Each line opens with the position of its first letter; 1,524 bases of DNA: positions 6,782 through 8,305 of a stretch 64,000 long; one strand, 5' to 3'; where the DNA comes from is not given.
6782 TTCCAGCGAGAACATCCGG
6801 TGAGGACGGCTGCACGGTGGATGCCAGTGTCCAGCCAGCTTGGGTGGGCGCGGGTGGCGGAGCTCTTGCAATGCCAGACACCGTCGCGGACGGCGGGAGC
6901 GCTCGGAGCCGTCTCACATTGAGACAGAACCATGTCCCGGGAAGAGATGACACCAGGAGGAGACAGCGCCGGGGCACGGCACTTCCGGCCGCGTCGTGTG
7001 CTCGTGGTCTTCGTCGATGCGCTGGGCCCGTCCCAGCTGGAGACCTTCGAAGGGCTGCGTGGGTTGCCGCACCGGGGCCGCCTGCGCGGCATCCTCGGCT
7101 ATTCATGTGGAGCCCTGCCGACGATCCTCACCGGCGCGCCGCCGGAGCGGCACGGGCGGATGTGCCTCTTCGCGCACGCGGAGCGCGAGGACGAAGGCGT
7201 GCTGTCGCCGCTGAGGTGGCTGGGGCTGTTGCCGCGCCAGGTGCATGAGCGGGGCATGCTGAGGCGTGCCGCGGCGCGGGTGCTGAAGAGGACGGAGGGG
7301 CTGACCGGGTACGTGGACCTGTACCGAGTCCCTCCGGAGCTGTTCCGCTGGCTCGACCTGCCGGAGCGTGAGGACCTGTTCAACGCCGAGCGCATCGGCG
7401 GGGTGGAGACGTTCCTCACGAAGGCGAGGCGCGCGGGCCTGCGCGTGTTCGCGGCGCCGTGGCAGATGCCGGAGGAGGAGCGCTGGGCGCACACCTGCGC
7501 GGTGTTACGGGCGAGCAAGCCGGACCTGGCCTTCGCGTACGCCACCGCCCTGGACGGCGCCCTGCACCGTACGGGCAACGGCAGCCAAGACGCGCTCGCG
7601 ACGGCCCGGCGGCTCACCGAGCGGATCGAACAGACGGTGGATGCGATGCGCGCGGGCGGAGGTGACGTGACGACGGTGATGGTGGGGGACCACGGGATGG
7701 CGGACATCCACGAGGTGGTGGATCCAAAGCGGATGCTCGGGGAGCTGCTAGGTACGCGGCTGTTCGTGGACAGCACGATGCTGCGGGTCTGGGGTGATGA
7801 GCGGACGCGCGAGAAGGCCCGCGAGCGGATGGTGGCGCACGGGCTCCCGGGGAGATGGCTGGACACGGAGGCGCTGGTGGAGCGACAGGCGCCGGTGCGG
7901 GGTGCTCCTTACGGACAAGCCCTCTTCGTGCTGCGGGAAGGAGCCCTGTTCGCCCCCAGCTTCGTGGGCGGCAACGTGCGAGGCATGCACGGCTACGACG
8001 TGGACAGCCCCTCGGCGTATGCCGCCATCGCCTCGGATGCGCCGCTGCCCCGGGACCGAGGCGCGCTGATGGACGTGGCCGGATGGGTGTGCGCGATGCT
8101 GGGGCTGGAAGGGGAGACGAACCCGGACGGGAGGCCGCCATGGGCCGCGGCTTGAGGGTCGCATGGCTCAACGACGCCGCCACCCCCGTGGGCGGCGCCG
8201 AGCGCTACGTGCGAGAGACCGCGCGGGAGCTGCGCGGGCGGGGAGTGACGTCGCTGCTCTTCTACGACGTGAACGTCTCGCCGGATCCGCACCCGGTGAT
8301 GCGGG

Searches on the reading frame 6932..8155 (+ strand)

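Call 15: search_protein_families(library=pfam, proteins=[window:6932-8155:+], max_evalue=0.001)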
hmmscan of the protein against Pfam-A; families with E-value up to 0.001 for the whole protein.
window:6932-8155:+ (407 aa): 1 family
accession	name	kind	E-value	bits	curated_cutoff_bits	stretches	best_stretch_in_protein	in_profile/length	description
PF01663.27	Phosphodiest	-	1.2e-12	48.5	23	1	181-291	157-258/342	Type I phosphodiesterase / nucleotide pyrophosphatase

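Call 96: search_protein_families(library=ncbifam, proteins=[window:6932-8155:+], max_evalue=0.00001)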
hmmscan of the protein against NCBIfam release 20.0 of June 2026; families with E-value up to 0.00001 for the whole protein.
window:6932-8155:+ (407 aa): 0 families
